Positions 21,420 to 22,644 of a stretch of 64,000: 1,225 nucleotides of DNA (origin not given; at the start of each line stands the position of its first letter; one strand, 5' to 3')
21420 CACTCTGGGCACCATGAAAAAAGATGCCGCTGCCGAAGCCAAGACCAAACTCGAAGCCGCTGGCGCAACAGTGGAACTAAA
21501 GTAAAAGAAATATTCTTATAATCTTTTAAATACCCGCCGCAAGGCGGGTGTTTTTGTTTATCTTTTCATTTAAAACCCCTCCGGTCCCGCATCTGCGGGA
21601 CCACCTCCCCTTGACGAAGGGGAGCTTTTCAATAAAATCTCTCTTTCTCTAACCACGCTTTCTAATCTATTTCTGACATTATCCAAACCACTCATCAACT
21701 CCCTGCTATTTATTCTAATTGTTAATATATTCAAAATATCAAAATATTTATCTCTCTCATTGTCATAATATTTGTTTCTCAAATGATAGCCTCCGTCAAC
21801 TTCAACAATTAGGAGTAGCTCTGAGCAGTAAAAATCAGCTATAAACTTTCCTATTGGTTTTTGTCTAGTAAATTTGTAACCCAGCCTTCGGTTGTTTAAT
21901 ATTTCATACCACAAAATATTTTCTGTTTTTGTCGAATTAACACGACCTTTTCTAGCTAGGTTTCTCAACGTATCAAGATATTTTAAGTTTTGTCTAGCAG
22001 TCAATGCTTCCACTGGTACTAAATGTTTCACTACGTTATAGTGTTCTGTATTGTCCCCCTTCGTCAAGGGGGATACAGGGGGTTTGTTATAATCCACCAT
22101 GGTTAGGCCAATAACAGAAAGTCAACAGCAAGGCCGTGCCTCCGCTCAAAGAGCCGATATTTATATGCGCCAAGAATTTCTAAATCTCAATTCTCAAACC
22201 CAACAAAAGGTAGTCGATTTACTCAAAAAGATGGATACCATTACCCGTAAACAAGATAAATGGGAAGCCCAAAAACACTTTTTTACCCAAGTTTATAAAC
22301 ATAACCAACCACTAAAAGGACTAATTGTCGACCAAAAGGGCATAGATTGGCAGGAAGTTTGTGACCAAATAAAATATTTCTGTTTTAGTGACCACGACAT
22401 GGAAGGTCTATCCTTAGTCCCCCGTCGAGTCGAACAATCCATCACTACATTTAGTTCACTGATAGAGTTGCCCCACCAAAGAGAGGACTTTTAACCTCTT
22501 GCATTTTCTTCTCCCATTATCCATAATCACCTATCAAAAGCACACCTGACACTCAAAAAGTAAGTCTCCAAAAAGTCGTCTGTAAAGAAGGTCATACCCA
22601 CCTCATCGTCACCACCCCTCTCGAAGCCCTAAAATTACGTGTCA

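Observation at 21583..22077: DUF559 endonuclease-fold gene bracketed by inverted copies of a GC-rich hairpin, inserted immediately after rplL where rpoB is normally found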

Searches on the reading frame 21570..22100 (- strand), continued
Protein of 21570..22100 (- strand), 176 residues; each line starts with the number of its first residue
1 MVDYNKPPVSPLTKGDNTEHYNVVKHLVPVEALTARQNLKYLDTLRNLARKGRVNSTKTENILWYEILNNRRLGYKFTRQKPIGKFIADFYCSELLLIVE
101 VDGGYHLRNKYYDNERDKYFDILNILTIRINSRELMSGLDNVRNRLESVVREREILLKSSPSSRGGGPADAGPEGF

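Call 58: search_protein_families(library=pfam, proteins=[L064:4644-5834:+, L064:6399-7181:+, L064:7285-8409:+, L064:3786-4436:+, L064:2923-3729:+], max_evalue=0.00001)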
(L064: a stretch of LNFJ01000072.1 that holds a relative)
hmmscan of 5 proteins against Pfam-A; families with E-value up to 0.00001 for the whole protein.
L064:4644-5834:+ (396 aa): 1 family
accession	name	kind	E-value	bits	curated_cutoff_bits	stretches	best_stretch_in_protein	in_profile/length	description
PF00291.31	PALP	-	6.4e-45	154.2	35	1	61-383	5-295/295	Pyridoxal-phosphate dependent enzyme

L064:6399-7181:+ (260 aa): 1 family
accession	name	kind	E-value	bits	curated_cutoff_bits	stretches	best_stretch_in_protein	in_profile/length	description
PF00290.26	Trp_syntA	-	5.2e-79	265.3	27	1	6-244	2-240/259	Tryptophan synthase alpha chain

L064:7285-8409:+ (374 aa): 5 families
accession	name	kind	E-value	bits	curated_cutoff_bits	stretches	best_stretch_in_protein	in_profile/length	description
PF00578.27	AhpC-TSA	-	4.9e-25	88.3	26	1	230-351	1-123/124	AhpC/TSA family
PF13905.12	Thioredoxin_8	-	8.4e-19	68.1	27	1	254-349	1-94/94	Thioredoxin-like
PF08534.16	Redoxin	-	3.7e-16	59.7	26.6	1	235-355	7-134/148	Redoxin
PF14289.11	DUF4369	-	8e-12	46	25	1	30-120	1-91/91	Domain of unknown function (DUF4369)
PF00085.26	Thioredoxin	-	3.3e-08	33.9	23.5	1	255-296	19-59/103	Thioredoxin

L064:3786-4436:+ (216 aa): 1 family
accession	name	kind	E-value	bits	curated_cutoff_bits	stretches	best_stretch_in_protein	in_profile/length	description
PF00697.28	PRAI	-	2.8e-38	132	22.7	1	11-211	2-191/193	N-(5'phosphoribosyl)anthranilate (PRA) isomerase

L064:2923-3729:+ (268 aa): 1 family
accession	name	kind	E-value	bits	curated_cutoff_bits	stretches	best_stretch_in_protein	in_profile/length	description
PF00218.27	IGPS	-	2.5e-67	227.2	27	1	11-262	1-253/254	Indole-3-glycerol phosphate synthase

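Call 87: search_dna_similar(query=P0001, collection=phages, mode=protein, max_rows=12, max_evalue=0.001)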
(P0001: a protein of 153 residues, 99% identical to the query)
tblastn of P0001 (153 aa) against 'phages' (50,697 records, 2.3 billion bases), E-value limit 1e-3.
Records with a match: 3; places in all: 3; records where one place covers at least 80% of the query: 0.
Best place of each record, by identity: <60% 3.
By first word of the organism name: Bacteriophage 2; Tunturiibacter 1.
By host as written in the record: - 2; Tunturiibacter psychrotolerans X5P2 1.
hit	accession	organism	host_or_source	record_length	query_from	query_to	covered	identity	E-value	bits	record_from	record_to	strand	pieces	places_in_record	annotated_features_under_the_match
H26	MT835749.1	Bacteriophage sp.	human fecal samples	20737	26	130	69%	35.5%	2e-11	66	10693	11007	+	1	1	record has no annotation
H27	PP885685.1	Tunturiibacter phage Tunturi_2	Tunturiibacter psychrotolerans X5P2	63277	16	126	73%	32.8%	4e-5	48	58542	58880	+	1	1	HNH endonuclease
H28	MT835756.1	Bacteriophage sp.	human fecal samples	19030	26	130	69%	33.6%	2e-10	63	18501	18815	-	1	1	record has no annotation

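Call 88: search_dna_similar(query=P0001, collection=plasmids, mode=protein, max_rows=12, max_evalue=0.001)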
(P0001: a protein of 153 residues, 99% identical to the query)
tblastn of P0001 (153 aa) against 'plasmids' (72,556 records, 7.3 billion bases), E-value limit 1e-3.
Records with a match: 39; places in all: 42; records where one place covers at least 80% of the query: 5.
Best place of each record, by identity: <60% 39.
By first word of the organism name: Azospirillum 8; Deinococcus 5; Sinorhizobium 4; Sphingomonas 3; Pseudomonas 3; Synechocystis 2; Neisseria 2; Escherichia 2; Picosynechococcus 2; Pseudanabaena 2; and 6 more.
By predicted mobility (MOB-suite, as given by PLSDB): non-mobilizable 32; mobilizable 6; conjugative 1.
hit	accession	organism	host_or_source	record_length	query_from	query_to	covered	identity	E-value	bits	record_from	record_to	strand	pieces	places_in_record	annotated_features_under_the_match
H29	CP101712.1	Synechocystis sp. B12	cell culture,mangrove water from the ...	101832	26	146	79%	38.3%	1e-16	82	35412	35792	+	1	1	endonuclease domain-containing protein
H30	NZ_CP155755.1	Sphingomonas parapaucimobilis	Chinese cabbage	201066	24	151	84%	36.2%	1e-10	65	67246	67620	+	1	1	DUF559 domain-containing protein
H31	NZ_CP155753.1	Sphingomonas parapaucimobilis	Chinese cabbage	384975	19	152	88%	33.6%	6e-10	63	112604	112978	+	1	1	DUF559 domain-containing protein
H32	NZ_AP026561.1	Deinococcus aetherius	-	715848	30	150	79%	36.4%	4e-10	64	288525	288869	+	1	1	endonuclease domain-containing protein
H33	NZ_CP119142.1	Neisseria gonorrhoeae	Homo sapiens,whole organism,synovial ...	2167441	6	131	82%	34.1%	6e-14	75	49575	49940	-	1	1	none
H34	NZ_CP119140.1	Neisseria gonorrhoeae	Homo sapiens,whole organism,blood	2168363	6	131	82%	34.1%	6e-14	75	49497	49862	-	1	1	none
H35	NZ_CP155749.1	Sphingomonas parapaucimobilis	Chinese cabbage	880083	26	144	78%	35.0%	1e-10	65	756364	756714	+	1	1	DUF559 domain-containing protein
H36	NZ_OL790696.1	Escherichia coli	-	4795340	19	147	84%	31.8%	1e-9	62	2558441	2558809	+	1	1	none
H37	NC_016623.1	Azospirillum lipoferum 4B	-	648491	26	145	78%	33.3%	2e-9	62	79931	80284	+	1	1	DUF559 domain-containing protein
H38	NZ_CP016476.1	Picosynechococcus sp. PCC 7003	cell culture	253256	26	128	67%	37.5%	1e-12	71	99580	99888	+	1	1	endonuclease domain-containing protein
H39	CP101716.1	Synechocystis sp. B12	cell culture,mangrove water from the ...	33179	26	119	61%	41.1%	7e-11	66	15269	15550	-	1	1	DUF559 domain-containing protein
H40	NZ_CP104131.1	Sinorhizobium sp. K101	Phaseolus vulgaris,cell ...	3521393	22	128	70%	35.8%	3e-10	64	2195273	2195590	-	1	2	none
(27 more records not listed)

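Call 90: get_annotated_region(hit=H33, flank=500)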
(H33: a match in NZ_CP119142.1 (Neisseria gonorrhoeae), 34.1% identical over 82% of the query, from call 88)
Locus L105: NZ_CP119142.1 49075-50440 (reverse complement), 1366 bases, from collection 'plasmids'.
description: Neisseria gonorrhoeae strain 2022NG-0032 plasmid p2022NG-0032_1, complete sequence
organism: Neisseria gonorrhoeae (NCBI taxid 485)
taxonomy: Bacteria; Pseudomonadota; Betaproteobacteria; Neisseriales; Neisseriaceae; Neisseria; Neisseria gonorrhoeae
host: -; source: Homo sapiens,whole organism,synovial fluid; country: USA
typing (MOB-suite, as given by PLSDB): non-mobilizable
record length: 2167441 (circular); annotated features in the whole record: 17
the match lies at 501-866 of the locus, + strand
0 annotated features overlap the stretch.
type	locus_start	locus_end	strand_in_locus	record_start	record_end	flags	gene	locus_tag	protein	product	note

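Call 91: get_annotated_region(hit=H29, flank=500)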
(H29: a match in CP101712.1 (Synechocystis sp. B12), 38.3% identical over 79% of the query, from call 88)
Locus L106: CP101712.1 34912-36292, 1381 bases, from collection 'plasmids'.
description: Synechocystis sp. B12 plasmid unnamed3, complete sequence
organism: Synechocystis sp. B12 (NCBI taxid 2764086)
taxonomy: Bacteria; Cyanobacteriota; Cyanophyceae; Synechococcales; Merismopediaceae; Synechocystis; Synechocystis sp. B12
host: -; source: cell culture,mangrove water from the port of Santos, Brazil; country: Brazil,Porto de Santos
typing (MOB-suite, as given by PLSDB): non-mobilizable
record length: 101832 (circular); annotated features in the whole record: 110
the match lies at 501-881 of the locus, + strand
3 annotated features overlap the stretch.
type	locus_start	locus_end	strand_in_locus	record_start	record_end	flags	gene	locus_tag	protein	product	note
CDS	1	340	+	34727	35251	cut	-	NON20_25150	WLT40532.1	DUF1156 domain-containing protein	-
CDS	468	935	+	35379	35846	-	-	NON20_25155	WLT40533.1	endonuclease domain-containing protein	-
CDS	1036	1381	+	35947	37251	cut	-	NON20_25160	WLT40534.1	hypothetical protein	-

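Call 92: get_annotated_region(hit=H32, flank=500)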
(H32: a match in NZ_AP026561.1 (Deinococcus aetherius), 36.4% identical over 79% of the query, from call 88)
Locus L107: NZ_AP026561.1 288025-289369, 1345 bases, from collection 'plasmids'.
description: Deinococcus aetherius strain ST0316 plasmid pDAETH-1, complete sequence
organism: Deinococcus aetherius (NCBI taxid 200252)
taxonomy: Bacteria; Deinococcota; Deinococci; Deinococcales; Deinococcaceae; Deinococcus; Deinococcus aetherius
host: -; source: -; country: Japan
typing (MOB-suite, as given by PLSDB): non-mobilizable
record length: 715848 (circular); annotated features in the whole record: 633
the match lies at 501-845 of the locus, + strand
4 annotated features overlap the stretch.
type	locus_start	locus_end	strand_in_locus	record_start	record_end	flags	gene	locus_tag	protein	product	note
CDS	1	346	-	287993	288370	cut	-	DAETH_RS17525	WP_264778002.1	VOC family protein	-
CDS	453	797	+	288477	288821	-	-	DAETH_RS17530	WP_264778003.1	endonuclease domain-containing protein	-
CDS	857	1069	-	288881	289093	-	-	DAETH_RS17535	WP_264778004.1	hypothetical protein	-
CDS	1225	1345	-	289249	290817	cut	hpaE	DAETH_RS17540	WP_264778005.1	5-carboxymethyl-2-hydroxymuconate semialdehyde dehydrogenase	GO:1901023 - 4-hydroxyphenylacetate catabolic process [Evidence IEA]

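Call 93: get_annotated_region(hit=H37, flank=500)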
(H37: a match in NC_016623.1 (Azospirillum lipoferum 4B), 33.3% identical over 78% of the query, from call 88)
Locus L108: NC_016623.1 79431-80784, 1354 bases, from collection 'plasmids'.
description: Azospirillum lipoferum 4B plasmid AZO_p3, complete sequence
organism: Azospirillum lipoferum 4B (NCBI taxid 862719)
taxonomy: Bacteria; Pseudomonadota; Alphaproteobacteria; Rhodospirillales; Azospirillaceae; Azospirillum; Azospirillum lipoferum; Azospirillum lipoferum 4B
host: -; source: -; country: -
typing (MOB-suite, as given by PLSDB): non-mobilizable
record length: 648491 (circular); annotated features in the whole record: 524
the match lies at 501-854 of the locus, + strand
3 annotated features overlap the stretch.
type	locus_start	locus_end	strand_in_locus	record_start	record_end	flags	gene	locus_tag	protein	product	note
CDS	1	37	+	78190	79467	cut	-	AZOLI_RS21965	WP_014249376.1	TRAP transporter large permease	GO:0008643 - carbohydrate transport [Evidence IEA]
CDS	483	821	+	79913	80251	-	-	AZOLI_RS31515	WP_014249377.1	DUF559 domain-containing protein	-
CDS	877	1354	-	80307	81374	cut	nirK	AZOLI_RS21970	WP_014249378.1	copper-containing nitrite reductase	GO:0006807 - nitrogen compound metabolic process [Evidence IEA]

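Call 95: predict_structure(alignment_id=A4)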
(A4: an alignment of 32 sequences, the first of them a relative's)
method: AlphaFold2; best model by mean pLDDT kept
length: 153 residues; sequences in the alignment: 32
mean_pLDDT: 85.7   pTM: 0.79
mean pLDDT of the five models: 85.7, 84.2, 82.9, 82.9, 81.1
residues with pLDDT >= 90: 103; 70-90: 26; 50-70: 10; < 50: 14
segments of 3 or more residues with pLDDT < 50: 140-153
pLDDT, mean of each block of 10 residues (from residue 1): 80 88 94 95 96 96 95 92 70 92 94 94 97 75 42 40
secondary structure, 60 per line:
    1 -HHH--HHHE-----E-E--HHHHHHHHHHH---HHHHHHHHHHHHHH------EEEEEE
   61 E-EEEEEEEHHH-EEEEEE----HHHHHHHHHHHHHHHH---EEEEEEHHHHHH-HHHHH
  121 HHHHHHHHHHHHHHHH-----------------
elements in order: H21-31 H35-48 E55-61 E63-69 E74-79 H84-99 E103-108 H109-114 H116-136

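Call 97: fold_search(model_id=the predicted structure, library=pdb)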
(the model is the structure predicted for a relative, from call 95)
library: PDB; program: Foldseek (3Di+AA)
matches with E <= 10: 80; with E <= 0.001: 1
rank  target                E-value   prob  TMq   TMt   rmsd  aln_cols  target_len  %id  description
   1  3hrl                  3.9e-06  1.00  0.57  0.92   1.4       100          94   35  Crystal structure of a putative endonuclease-like protein (ngo0050) from neisseria gonorrhoeae (released 2009-06-30)
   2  4oq2                  8.7e-03  0.98  0.37  0.21   9.0       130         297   20  5hmC specific restriction endonuclease PvuRTs1I (released 2014-03-12)
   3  4oky                  2.0e-02  0.98  0.44  0.25   7.0       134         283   16  Crystal structure of PvuRts1I, a 5-hydroxymethylcytosine DNA restriction endonuclease (released 2014-09-10)
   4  3r3p_B                2.1e-02  1.00  0.49  0.73   3.1       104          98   18  Homing Endonuclease I-Bth0305I Catalytic Domain (released 2011-10-05)
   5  6z1p_AS               3.8e-02  1.00  0.59  0.14   3.2       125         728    9  Structure of the mitochondrial ribosome from Tetrahymena thermophila (released 2020-06-24)
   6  9i05_Xv               4.1e-02  0.96  0.42  0.19   6.1       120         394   12  Cryo-EM structure of the large subunit of the mitochondrial ribosome from Toxoplasma gondii (released 2025-06-11)
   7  9i05_Xl               5.0e-02  0.97  0.52  0.21   6.9       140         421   10  Cryo-EM structure of the large subunit of the mitochondrial ribosome from Toxoplasma gondii (released 2025-06-11)
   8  4par_B                2.4e-01  0.41  0.36  0.20   7.3       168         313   17  The 5-Hydroxymethylcytosine-Specific Restriction Enzyme AbaSI in a Complex with Product-like DNA (released 2014-06-25)
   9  9i05_Xr               2.9e-01  0.57  0.41  0.16  13.2       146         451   10  Cryo-EM structure of the large subunit of the mitochondrial ribosome from Toxoplasma gondii (released 2025-06-11)
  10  9g6k_Li               4.0e-01  0.66  0.41  0.15   7.6       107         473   13  LSU structure derived from the LSU sample of the mitoribosome from T. gondii. (released 2024-12-11)
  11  4par_C                5.2e-01  0.33  0.38  0.21   8.1       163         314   18  The 5-Hydroxymethylcytosine-Specific Restriction Enzyme AbaSI in a Complex with Product-like DNA (released 2014-06-25)
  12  9g6k_L9               5.9e-01  0.23  0.36  0.13  11.2       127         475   11  LSU structure derived from the LSU sample of the mitoribosome from T. gondii. (released 2024-12-11)
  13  9g6k_Lc               6.7e-01  0.47  0.44  0.17   5.4       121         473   10  LSU structure derived from the LSU sample of the mitoribosome from T. gondii. (released 2024-12-11)
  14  4par_A                6.7e-01  0.18  0.34  0.19   8.4       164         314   19  The 5-Hydroxymethylcytosine-Specific Restriction Enzyme AbaSI in a Complex with Product-like DNA (released 2014-06-25)
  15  3k93                  1.1e+00  0.07  0.26  0.20  14.7       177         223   14  Crystal structure of phage related exonuclease (YP_719632.1) from HAEMOPHILUS SOMNUS 129PT at 2.15 A resolution (released 2009-11-03)
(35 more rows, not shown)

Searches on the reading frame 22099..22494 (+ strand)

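Call 6: search_protein_families(library=pfam, proteins=[window:22099-22494:+], max_evalue=0.01)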
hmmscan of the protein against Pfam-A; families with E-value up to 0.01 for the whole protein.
window:22099-22494:+ (131 aa): 2 families
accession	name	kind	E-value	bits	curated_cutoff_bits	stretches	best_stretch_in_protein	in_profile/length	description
PF13618.11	Gluconate_2-dh3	-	0.0041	17.9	23.4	1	23-67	63-109/135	Gluconate 2-dehydrogenase subunit 3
PF09506.15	Salt_tol_Pase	-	0.0062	15.8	25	0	79-118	79-118/388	Glucosylglycerol-phosphate phosphatase (Salt_tol_Pase)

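Call 47: search_protein_families(library=padloc, proteins=[window:22099-22494:+], max_evalue=0.01)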
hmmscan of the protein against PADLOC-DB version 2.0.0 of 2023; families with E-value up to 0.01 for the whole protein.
window:22099-22494:+ (131 aa): 0 families
